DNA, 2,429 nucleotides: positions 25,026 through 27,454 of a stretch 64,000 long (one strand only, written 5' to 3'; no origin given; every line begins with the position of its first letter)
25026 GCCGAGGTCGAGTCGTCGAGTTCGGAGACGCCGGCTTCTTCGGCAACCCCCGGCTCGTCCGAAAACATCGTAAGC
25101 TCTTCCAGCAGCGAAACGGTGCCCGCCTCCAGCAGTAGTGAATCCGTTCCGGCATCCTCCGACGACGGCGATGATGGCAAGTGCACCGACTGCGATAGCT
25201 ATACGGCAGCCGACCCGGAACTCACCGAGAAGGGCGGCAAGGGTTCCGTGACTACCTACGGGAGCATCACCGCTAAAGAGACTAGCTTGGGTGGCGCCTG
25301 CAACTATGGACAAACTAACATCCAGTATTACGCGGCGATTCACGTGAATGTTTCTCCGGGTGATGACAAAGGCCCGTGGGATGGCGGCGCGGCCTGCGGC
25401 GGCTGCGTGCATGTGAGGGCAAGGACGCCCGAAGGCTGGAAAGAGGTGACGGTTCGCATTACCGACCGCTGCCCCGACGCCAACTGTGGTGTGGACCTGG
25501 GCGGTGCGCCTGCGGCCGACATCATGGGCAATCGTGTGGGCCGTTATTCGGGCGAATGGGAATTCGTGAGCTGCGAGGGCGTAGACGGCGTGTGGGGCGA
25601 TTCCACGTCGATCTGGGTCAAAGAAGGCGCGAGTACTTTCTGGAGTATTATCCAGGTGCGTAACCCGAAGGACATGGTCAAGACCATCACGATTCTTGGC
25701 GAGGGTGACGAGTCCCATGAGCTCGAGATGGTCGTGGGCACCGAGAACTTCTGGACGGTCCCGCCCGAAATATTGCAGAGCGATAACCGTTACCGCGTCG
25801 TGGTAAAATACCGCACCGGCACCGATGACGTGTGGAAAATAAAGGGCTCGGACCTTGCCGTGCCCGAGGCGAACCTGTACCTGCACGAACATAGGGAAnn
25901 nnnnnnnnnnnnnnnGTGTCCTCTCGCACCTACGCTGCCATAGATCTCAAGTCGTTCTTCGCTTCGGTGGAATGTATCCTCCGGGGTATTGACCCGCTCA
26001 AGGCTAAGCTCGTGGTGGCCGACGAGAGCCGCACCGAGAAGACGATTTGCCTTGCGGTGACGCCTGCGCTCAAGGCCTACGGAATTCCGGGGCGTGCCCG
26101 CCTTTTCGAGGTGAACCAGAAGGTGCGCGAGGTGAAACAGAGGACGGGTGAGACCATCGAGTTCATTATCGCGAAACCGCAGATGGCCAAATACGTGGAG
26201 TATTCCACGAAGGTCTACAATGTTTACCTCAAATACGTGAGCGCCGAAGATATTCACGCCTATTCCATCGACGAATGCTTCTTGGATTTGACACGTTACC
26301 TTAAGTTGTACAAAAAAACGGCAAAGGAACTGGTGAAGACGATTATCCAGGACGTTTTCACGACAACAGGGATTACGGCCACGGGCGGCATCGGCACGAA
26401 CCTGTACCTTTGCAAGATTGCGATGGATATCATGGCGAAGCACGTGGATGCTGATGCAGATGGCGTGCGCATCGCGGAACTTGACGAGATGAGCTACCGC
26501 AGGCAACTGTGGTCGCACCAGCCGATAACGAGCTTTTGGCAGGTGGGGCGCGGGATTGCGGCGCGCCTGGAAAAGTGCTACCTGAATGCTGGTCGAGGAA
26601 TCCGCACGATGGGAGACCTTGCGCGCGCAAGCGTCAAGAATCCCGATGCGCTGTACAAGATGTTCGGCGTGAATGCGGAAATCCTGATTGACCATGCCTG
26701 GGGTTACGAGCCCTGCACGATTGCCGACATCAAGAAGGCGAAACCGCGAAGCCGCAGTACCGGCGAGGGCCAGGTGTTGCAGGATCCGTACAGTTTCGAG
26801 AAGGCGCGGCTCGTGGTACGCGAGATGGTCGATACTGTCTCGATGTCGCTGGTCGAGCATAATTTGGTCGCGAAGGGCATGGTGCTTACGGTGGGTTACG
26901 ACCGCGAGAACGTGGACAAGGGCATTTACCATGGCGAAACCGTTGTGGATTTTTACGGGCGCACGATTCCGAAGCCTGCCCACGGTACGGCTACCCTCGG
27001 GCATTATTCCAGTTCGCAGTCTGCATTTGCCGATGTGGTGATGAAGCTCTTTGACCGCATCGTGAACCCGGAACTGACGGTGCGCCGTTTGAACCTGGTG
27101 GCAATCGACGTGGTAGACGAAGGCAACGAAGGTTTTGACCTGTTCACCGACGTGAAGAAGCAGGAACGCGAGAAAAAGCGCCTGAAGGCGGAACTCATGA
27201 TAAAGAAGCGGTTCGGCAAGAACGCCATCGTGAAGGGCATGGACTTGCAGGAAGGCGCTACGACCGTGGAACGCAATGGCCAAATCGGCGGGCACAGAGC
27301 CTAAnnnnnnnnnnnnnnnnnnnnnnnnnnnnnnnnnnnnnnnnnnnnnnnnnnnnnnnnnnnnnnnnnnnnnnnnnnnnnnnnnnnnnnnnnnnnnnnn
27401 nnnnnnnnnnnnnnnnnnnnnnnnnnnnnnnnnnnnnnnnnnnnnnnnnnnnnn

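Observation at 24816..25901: Surface-anchored expansin-like lipoprotein in a non-cellulosomal cellulolytic bacterium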

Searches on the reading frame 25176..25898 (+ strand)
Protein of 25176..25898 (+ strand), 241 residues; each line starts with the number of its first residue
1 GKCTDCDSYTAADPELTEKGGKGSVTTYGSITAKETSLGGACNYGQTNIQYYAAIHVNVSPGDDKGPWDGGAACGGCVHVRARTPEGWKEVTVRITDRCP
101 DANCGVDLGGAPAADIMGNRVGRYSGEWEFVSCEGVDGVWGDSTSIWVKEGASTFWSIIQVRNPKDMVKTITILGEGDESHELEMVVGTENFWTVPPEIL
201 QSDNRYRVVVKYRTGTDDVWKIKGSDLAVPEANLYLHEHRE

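Call 20: search_protein_representatives(protein=window:25176-25898:+)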
Query: 241 residues. Proteins with E-value up to 0.001 (for the whole library): 200; up to 1e-10: 57; up to 1e-30: 44. The best 150 are listed.
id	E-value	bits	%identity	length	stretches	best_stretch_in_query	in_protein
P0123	4.4e-139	478.5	86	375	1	1-240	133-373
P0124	1.9e-118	410.8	85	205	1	38-241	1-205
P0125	2.2e-96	338.5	73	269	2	1-154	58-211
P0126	1.9e-90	319.1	86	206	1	25-184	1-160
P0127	8.6e-80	284.1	57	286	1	4-236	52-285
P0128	2.3e-68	246.7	90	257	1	1-122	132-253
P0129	3.6e-61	223.1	46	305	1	6-233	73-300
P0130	8.4e-61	221.9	47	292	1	5-218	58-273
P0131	3.2e-60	220.0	45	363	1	1-235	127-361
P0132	7.3e-59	215.6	45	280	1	1-234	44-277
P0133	2.3e-58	213.9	46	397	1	11-228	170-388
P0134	6.3e-57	209.2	47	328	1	2-215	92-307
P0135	1.5e-56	207.9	46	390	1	6-233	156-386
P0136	2.4e-56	207.3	48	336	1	7-206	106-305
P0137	3.3e-55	203.6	46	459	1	10-234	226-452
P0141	1.8e-50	188.1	44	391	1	3-230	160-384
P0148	2.2e-45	171.4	46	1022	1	5-216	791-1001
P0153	5.3e-44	166.8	40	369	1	5-226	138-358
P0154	4.1e-43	163.9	42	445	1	9-231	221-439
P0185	2.8e-09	53.0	30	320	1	7-176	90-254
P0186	3.1e-09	52.9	31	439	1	29-178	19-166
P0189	3.8e-09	52.6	33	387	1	44-177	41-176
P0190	7.5e-09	51.6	34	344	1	23-173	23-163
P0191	8.8e-09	51.4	35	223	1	23-177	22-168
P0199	1.0e-07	47.9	38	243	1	16-177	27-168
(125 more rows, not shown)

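Call 24: find_related_loci(query=A2, collection=genome_contigs, flank=6000)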
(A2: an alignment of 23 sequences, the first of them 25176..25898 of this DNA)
Query A2 (241 aa) in genome_contigs; peptide patterns used: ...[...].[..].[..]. (x = any residue, [..] = any of these).
177 stretches matched a pattern; 145 encode a relative of the query (tblastn E <= 1e-3); the best 80 are kept; 80 distinct loci.
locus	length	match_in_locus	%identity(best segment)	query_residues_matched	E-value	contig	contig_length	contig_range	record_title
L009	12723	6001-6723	95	1-241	9e-156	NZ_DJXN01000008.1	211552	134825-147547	MAG: Fibrobacter sp. UBA7003 UBA7003_contig_1383, whole genome shotgun sequence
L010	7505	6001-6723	94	1-241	3e-155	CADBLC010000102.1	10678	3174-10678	MAG: Fibrobacter succinogenes isolate RUG14062 genome assembly, contig: RUG14062_asm_102, whole genome shotgun sequence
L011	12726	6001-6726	90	1-241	3e-148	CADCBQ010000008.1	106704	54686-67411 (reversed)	MAG: Fibrobacter succinogenes isolate RUG14497 genome assembly, contig: RUG14497_asm_8, whole genome shotgun sequence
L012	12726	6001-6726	88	1-241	1e-147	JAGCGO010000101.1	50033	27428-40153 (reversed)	MAG: Fibrobacter sp. isolate RGIG9772 Yak_Omasum-5__c967923, whole genome shotgun sequence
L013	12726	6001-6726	88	1-241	2e-145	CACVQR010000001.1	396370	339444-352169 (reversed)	MAG: Fibrobacter succinogenes isolate RUG10152 genome assembly, contig: RUG10152_asm_1, whole genome shotgun sequence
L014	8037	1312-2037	87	1-241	4e-145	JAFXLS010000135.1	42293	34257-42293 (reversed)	MAG: Fibrobacter sp. isolate RGIG6529 Sheep_Reticulum-2__c615057, whole genome shotgun sequence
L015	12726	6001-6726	87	1-241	1e-144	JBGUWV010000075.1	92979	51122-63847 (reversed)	MAG: Fibrobacter sp. isolate ruminal_MAG_69 ruminal_MAG_69_contig_0075, whole genome shotgun sequence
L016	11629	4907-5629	88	1-240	4e-144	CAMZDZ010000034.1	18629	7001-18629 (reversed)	MAG TPA_asm: uncultured Fibrobacter sp. isolate SRR10912533_bin.10_metaWRAP_v1.3_MAG genome assembly, contig: ERZ1421001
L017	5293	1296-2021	87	1-241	6e-145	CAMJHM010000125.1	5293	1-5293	MAG: uncultured Fibrobacter sp. isolate SRR12081299_bin.60_metaWRAP_v1.3_MAG genome assembly, contig: ERZ12289776.23224,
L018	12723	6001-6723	87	2-241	3e-143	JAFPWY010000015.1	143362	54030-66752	MAG: Fibrobacter sp. isolate RGIG1550 Goat_Abomasum-5__c799795, whole genome shotgun sequence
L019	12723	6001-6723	87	1-240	4e-143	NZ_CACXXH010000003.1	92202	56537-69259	MAG: Fibrobacter succinogenes isolate RUG11683, whole genome shotgun sequence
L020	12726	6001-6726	87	1-241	4e-143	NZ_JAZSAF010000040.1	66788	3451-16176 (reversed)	MAG: Fibrobacter sp. isolate T1900044939_TS20190405.MAGScoT_cleanbin_000007 SGB_3456_k141_42079, whole genome shotgun se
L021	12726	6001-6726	87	1-241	4e-143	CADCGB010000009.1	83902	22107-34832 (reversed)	MAG: Fibrobacter succinogenes isolate RUG14609 genome assembly, contig: RUG14609_asm_9, whole genome shotgun sequence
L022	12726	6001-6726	86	1-241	2e-142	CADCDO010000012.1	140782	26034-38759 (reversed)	MAG: Fibrobacter succinogenes isolate RUG14562 genome assembly, contig: RUG14562_asm_12, whole genome shotgun sequence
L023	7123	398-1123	87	1-241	1e-142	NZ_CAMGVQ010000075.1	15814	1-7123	MAG: uncultured Fibrobacter sp. isolate SRR11551376_bin.56_metaWRAP_v1.3_MAG ERZ11474002.2127, whole genome shotgun sequ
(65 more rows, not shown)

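Call 33: search_protein_families(library=pfam, proteins=[P0148], max_evalue=0.00001)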
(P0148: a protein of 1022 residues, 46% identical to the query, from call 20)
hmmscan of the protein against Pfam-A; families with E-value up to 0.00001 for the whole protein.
P0148 (1022 aa): 5 families
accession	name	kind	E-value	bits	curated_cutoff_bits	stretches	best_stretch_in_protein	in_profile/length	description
PF00150.24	Cellulase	-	1.6e-50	172.5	23.5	1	51-377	5-272/272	Cellulase (glycosyl hydrolase family 5)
PF03442.20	CBM_X2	-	1.3e-30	105.7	28.9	1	440-522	1-83/83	Carbohydrate binding domain X2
PF18666.6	CBM64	-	3.5e-28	97.9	25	1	542-611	4-73/74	Carbohydrate-binding module 64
PF02368.24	Big_2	-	1.4e-18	67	22.8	1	623-699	2-78/79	Bacterial Ig-like domain (group 2)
PF18998.6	Flg_new_2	-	7.6e-11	42.3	23.6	1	710-778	1-70/73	Divergent InlB B-repeat domain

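Call 41: predict_structure(alignment_id=A3)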
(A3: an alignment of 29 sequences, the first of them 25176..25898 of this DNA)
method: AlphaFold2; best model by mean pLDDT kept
length: 241 residues; sequences in the alignment: 29
mean_pLDDT: 87.7   pTM: 0.84
mean pLDDT of the five models: 87.7, 87.3, 86.1, 75.4, 75.3
residues with pLDDT >= 90: 131; 70-90: 94; 50-70: 12; < 50: 4
segments of 3 or more residues with pLDDT < 50: 1-4
pLDDT, mean of each block of 10 residues (from residue 1): 52 86 85 75 82 90 87 92 90 91 86 81 89 88 88 97 93 92 89 96 96 93 97 92 69
secondary structure, 60 per line:
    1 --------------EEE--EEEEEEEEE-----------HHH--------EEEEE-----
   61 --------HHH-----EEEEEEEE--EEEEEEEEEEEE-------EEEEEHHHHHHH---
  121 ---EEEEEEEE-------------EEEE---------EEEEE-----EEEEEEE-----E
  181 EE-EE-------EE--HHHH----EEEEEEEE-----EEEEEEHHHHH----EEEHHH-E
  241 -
elements in order: E15-17 E20-28 E51-55 E77-84 E87-98 E106-110 H111-117 E124-131 E145-148 E158-162 E168-174 E180-182 H197-200 E205-212 E218-223 H224-228 E233-235

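Call 44: fold_search(model_id=the predicted structure, library=pdb)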
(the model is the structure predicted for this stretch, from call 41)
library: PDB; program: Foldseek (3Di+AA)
matches with E <= 10: 928; with E <= 0.001: 11
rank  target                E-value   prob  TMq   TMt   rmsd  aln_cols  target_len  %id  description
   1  7wvr                  1.3e-11  1.00  0.66  0.78   2.9       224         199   20  Crystal structure of Talaromyces leycettanus JCM12802 expansin (released 2022-12-14)
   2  9ms5_A                1.4e-11  1.00  0.62  0.73   4.1       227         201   26  Crystal structure of an expansin (Ss_EXLX1) from Streptomyces sp. (released 2025-05-21)
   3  9ms5_C                1.5e-11  1.00  0.63  0.75   3.9       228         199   25  Crystal structure of an expansin (Ss_EXLX1) from Streptomyces sp. (released 2025-05-21)
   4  4js7                  6.7e-11  1.00  0.62  0.73   3.7       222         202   23  Crystal structure of D78N mutant apo form of clavibacter michiganensis expansin (released 2014-03-26)
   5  4jcw_A                8.8e-11  1.00  0.61  0.71   3.6       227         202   22  Crystal structure of Clavibacter michiganensis expansin in complex with cellopentaose (released 2014-03-05)
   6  2bh0                  6.0e-10  1.00  0.61  0.70   4.3       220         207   23  Crystal structure of a SeMet derivative of EXPA from Bacillus subtilis at 2.5 angstrom (released 2006-06-28)
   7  9ms4_E                9.4e-10  1.00  0.62  0.71   3.7       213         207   22  Crystal structure of an expansin (Xa_EXLX1) from Xanthomonas sacchari (released 2025-05-21)
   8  2hcz_X                1.6e-09  1.00  0.67  0.67   4.2       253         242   17  Crystal structure of EXPB1 (Zea m 1), a beta-expansin and group-1 pollen allergen from maize (released 2006-08-22)
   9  9ms4_A                1.8e-09  1.00  0.64  0.73   5.2       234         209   20  Crystal structure of an expansin (Xa_EXLX1) from Xanthomonas sacchari (released 2025-05-21)
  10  3d30                  2.2e-09  1.00  0.61  0.70   4.3       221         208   24  Structure of an expansin like protein from Bacillus Subtilis at 1.9A resolution (released 2008-10-14)
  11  1n10_A                3.1e-09  1.00  0.63  0.66  10.8       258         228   16  Crystal Structure of Phl p 1, a Major Timothy Grass Pollen Allergen (released 2003-01-28)
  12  8kea_A                4.6e-03  0.82  0.28  0.09  28.1       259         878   11  Cyanophage A-1(L) baseplate-initiators (released 2024-04-10)
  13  7y6e_C                4.9e-03  0.75  0.22  0.26  15.5       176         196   16  Crystal structure of sDscam FNIII23 domains, isoform Beta2v6 (released 2023-05-24)
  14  7y6e_A                5.5e-03  0.84  0.23  0.27  14.3       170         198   15  Crystal structure of sDscam FNIII23 domains, isoform Beta2v6 (released 2023-05-24)
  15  4avr_A                7.7e-03  1.00  0.26  0.58   5.8       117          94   20  Crystal structure of the hypothetical protein Pa4485 from Pseudomonas aeruginosa (released 2013-01-09)
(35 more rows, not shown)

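Call 45: search_solved_structures(query=A3, max_evalue=0.01, show_alignments=5)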
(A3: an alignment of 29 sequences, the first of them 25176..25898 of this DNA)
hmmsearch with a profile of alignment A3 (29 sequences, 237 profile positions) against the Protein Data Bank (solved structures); distinct sequences matched with E-value up to 0.01: 8.
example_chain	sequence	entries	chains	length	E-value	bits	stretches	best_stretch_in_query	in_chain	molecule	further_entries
9ms5_A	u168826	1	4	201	6.5e-15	58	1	37-184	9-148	Peptidoglycan-binding domain-containing protein, expansin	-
7wvr_A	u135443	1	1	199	1.5e-12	50.2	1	66-210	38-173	EXLX1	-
9ms4_A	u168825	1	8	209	4.2e-09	39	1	82-181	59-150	Expansin (Peptidoglycan-binding protein)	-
2bh0_A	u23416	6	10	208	8.9e-07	31.4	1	90-185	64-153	YOAJ | Expansin like protein | Expansin-yoaJ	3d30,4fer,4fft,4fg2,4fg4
4jp6_A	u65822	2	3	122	0.00047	22.4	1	72-133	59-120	papaya barwin-like protein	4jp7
4jcw_A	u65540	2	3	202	0.00049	22.4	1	68-203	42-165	cellulose binding protein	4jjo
4js7_A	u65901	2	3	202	0.00092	21.5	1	71-202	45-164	cellulose binding protein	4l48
1n10_A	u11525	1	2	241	0.0013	21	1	26-188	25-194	Pollen allergen Phl p 1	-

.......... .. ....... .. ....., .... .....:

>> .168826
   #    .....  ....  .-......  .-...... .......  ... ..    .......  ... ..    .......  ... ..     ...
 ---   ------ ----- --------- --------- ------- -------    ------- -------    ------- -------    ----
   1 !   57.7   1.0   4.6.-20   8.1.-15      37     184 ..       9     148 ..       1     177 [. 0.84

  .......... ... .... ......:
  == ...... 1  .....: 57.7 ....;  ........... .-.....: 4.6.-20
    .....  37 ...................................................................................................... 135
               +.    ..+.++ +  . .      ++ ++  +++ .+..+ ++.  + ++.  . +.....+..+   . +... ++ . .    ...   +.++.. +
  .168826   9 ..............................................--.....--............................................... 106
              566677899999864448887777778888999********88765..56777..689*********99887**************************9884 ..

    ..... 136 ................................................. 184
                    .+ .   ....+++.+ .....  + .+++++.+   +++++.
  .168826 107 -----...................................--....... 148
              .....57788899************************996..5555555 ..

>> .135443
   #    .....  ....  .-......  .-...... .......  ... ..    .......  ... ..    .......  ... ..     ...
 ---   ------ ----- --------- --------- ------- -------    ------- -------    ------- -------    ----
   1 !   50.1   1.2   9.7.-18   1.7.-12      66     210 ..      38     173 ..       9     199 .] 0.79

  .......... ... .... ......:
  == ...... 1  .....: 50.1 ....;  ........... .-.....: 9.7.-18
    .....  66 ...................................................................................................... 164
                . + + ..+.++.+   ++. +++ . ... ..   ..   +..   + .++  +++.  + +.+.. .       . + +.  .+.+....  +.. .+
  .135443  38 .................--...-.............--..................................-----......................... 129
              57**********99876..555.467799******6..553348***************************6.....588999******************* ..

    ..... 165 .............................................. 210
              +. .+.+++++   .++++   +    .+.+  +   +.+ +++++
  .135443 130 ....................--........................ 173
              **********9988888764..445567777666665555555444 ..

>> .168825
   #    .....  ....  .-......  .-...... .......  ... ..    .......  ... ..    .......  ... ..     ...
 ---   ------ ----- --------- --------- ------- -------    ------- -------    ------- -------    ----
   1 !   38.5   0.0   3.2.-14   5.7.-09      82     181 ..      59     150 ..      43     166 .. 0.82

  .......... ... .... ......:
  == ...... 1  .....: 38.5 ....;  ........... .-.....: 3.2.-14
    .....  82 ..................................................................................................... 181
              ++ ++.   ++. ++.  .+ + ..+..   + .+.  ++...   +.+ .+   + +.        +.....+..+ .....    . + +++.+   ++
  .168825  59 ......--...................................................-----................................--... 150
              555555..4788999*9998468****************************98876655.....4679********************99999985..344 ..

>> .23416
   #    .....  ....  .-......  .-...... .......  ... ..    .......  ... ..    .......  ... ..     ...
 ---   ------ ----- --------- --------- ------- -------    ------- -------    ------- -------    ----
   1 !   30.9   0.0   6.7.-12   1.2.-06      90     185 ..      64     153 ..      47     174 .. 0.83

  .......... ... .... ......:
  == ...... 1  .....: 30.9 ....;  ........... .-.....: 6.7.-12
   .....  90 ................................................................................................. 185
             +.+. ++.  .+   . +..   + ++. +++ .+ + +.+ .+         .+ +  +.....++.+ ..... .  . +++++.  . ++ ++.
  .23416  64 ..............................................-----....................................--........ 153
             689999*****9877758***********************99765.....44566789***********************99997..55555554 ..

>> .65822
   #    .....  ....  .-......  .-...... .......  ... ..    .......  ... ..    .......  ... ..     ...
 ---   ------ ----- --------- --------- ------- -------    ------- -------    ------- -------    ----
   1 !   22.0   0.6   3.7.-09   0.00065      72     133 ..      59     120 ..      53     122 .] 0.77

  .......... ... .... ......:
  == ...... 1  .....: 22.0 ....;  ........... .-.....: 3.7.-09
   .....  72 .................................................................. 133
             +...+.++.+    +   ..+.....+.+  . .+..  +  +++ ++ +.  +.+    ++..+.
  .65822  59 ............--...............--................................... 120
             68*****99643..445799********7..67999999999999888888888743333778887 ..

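Call 58: search_protein_families(library=pfam, proteins=[P0133, P0137, P0141, P0153, P0154], max_evalue=0.0001)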
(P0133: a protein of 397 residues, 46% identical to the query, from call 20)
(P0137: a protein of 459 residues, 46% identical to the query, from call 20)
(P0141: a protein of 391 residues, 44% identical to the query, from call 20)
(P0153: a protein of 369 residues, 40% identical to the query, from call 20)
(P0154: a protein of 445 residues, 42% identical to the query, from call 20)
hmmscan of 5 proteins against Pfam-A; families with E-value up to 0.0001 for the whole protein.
P0133 (397 aa): 0 families

P0137 (459 aa): 1 family
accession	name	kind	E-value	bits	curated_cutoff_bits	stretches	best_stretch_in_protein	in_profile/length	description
PF22514.2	EXPB1_D1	-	8.1e-06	26.7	27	1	241-320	3-85/141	EXPB1-like domain 1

P0141 (391 aa): 1 family
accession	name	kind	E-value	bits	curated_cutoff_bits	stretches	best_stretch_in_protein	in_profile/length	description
PF18998.6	Flg_new_2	-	5.7e-14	52.3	23.6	1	70-139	1-71/73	Divergent InlB B-repeat domain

P0153 (369 aa): 1 family
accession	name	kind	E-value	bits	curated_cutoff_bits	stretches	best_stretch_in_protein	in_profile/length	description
PF18666.6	CBM64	-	5.8e-26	90.8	25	1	49-117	5-73/74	Carbohydrate-binding module 64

P0154 (445 aa): 2 families
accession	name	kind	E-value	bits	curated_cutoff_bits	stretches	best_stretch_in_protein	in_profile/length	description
PF00754.31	F5_F8_type_C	-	1.5e-17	64.3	28.2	1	73-195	2-127/127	F5/8 type C domain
PF22633.2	F5_F8_type_C_2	-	2.6e-11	44.4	27.8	1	87-178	1-90/91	NedA-like, galactose-binding domain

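Call 72: search_protein_families(library=ncbifam, proteins=[P0185, P0186, P0189, P0190, P0191, P0199, P0127, P0131, P0148], max_evalue=0.001)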
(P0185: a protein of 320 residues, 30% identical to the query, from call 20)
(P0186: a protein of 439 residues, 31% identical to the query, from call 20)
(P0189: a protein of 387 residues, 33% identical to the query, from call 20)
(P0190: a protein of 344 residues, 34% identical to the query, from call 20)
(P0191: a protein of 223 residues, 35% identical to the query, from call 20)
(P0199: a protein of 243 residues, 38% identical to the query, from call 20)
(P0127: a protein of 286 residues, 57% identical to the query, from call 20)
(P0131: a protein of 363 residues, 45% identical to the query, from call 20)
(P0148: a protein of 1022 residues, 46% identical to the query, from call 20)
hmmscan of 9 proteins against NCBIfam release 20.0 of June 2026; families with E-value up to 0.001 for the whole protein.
P0185 (320 aa): 2 families
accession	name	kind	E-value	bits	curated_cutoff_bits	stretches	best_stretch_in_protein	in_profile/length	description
NF041144.1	expansin_EXLX1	subfamily_domain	2e-24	86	100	1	133-304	22-192/194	expansin EXLX1 family cellulose-binding protein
NF041659.1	Papain_Inhib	equivalog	0.00046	20.2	150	0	131-197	56-121/130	cysteine/serine endopeptidase inhibitor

P0186 (439 aa): 2 families
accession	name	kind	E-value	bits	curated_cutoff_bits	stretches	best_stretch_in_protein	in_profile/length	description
NF041144.1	expansin_EXLX1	subfamily_domain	6.2e-33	113.7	100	1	23-218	1-193/194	expansin EXLX1 family cellulose-binding protein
NF033761.1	gliding_GltJ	equivalog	0.00034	19.8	450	1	227-360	404-534/671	adventurous gliding motility protein GltJ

P0189 (387 aa): 1 family
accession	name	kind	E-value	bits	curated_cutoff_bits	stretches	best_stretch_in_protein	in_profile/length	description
NF041144.1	expansin_EXLX1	subfamily_domain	1.4e-31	109.3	100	1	30-215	2-178/194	expansin EXLX1 family cellulose-binding protein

P0190 (344 aa): 2 families
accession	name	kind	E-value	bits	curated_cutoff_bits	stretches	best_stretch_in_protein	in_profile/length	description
NF041144.1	expansin_EXLX1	subfamily_domain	4.1e-35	120.9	100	1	23-224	1-193/194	expansin EXLX1 family cellulose-binding protein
NF041659.1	Papain_Inhib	equivalog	0.00019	21.4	150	1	19-110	34-123/130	cysteine/serine endopeptidase inhibitor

P0191 (223 aa): 1 family
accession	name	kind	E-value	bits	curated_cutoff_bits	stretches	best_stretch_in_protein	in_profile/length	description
NF041144.1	expansin_EXLX1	subfamily_domain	1.1e-28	99.9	100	1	22-221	1-193/194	expansin EXLX1 family cellulose-binding protein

P0199 (243 aa): 2 families
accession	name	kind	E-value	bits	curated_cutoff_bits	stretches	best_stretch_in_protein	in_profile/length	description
NF041144.1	expansin_EXLX1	subfamily_domain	2.4e-53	180.3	100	1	34-211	1-186/194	expansin EXLX1 family cellulose-binding protein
NF041659.1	Papain_Inhib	equivalog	1.9e-09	37.6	150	1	33-119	37-129/130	cysteine/serine endopeptidase inhibitor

P0127 (286 aa): 1 family
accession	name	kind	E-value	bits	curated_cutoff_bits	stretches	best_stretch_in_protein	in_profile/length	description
NF041144.1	expansin_EXLX1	subfamily_domain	7e-16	58.1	100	1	84-264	9-172/194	expansin EXLX1 family cellulose-binding protein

P0131 (363 aa): 1 family
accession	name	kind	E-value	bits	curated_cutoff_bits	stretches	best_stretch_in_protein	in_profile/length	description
NF041144.1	expansin_EXLX1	subfamily_domain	5.8e-15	55.1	100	1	163-323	10-154/194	expansin EXLX1 family cellulose-binding protein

P0148 (1022 aa): 1 family
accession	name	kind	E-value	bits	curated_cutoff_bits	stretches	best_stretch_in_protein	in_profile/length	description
NF041144.1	expansin_EXLX1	subfamily_domain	1.3e-15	57.2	100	1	809-959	1-137/194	expansin EXLX1 family cellulose-binding protein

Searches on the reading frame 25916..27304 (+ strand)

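Call 33: search_protein_families(library=pfam, proteins=[window:25916-27304:+], max_evalue=0.00001)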
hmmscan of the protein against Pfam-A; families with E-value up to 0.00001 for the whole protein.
window:25916-27304:+ (462 aa): 2 families
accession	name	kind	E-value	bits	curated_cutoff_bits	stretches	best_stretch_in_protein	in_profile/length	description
PF00817.25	IMS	-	8.3e-28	97.6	23.2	1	9-171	1-148/148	impB/mucB/samB family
PF11799.13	IMS_C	-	5.9e-09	36.8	20.7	1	281-408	3-108/109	impB/mucB/samB family C-terminal domain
